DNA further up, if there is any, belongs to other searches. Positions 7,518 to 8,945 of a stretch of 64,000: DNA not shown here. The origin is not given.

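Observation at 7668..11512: Tightly coupled three-gene operon: Tat-exported nitroreductase-like protein, 662-aa orphan protein, COG0523-like GTPase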

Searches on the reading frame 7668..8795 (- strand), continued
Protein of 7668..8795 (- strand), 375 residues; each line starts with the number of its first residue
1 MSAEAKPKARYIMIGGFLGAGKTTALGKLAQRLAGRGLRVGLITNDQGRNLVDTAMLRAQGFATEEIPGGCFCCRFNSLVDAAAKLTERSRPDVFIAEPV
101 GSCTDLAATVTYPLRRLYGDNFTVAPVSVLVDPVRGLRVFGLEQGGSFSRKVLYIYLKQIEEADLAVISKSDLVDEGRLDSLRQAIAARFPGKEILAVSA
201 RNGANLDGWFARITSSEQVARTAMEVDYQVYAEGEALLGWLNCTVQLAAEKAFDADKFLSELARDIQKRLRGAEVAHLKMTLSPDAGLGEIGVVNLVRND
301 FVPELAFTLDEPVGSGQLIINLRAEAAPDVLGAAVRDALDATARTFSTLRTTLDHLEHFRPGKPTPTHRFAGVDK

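Call 72: find_encoding_contigs(protein=P0121, flank=7000, max_places=3)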
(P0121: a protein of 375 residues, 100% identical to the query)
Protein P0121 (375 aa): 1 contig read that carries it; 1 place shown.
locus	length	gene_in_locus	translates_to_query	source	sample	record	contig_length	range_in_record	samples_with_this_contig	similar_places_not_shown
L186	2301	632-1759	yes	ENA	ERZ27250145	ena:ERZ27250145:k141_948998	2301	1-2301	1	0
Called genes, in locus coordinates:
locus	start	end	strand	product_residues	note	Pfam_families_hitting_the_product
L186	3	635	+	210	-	?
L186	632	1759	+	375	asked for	PF02492:cobW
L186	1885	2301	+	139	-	?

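Call 74: find_encoding_contigs(protein=P0123, flank=7000, max_places=4)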
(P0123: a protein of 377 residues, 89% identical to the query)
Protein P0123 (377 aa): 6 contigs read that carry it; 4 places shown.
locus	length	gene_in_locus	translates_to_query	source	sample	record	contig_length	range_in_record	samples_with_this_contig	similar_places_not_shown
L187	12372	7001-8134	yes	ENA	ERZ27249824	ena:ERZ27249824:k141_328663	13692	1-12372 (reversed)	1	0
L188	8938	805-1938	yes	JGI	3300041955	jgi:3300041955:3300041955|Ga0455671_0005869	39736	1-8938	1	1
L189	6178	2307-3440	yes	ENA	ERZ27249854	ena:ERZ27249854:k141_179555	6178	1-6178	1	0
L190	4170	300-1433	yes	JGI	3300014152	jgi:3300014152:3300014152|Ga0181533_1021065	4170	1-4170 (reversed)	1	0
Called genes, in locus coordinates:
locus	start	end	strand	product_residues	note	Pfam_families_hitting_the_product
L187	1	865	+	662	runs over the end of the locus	-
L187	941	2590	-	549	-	PF11845:Tll0287-like, PF00512:HisKA, PF02518:HATPase_c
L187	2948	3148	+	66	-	PF02604:PhdYeFM_antitox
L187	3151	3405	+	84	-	PF05016:ParE_toxin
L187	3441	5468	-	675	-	PF04151:PPC (faint), PF11609:DUF3248 (faint), PF17785:PUA_3 (faint)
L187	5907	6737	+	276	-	-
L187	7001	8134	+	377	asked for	PF00448:SRP54 (weak), PF02492:cobW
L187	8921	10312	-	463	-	PF04185:Phosphoesterase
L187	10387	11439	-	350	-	PF00149:Metallophos (weak), PF13927:Ig_3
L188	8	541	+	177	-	-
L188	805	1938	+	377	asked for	PF00448:SRP54 (weak), PF02492:cobW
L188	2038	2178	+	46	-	-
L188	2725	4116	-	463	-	PF04185:Phosphoesterase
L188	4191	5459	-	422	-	PF00149:Metallophos (weak), PF13927:Ig_3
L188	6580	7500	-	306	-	PF20434:BD-FAE, PF07859:Abhydrolase_3 (weak), PF00326:Peptidase_S9 (weak)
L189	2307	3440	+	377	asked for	PF00448:SRP54 (weak), PF02492:cobW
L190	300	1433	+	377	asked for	PF00448:SRP54 (weak), PF02492:cobW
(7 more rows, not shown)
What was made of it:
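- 8778..8795 (-): Rearrangement junction. The ATGA overlap and the first six GTPase codons (MSAEAK) are homologous to the 3' flank of X662 in relatives, not to the GTPase gene. In L187 6.1 kb with five genes lies between the two breakpoints (call 74).
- On Metallochaperone-client operon (as for UreG-urease, HypB-hydrogenase, Nha3-nitrile hydratase): The sister lineage has them 6.1 kb apart (call 74).
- A HisKA kinase, a PhdYeFM/ParE pair and two other genes lie between them (call 74). The two genes lie within 6.1 kb in the sister lineage L187 (call 74).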
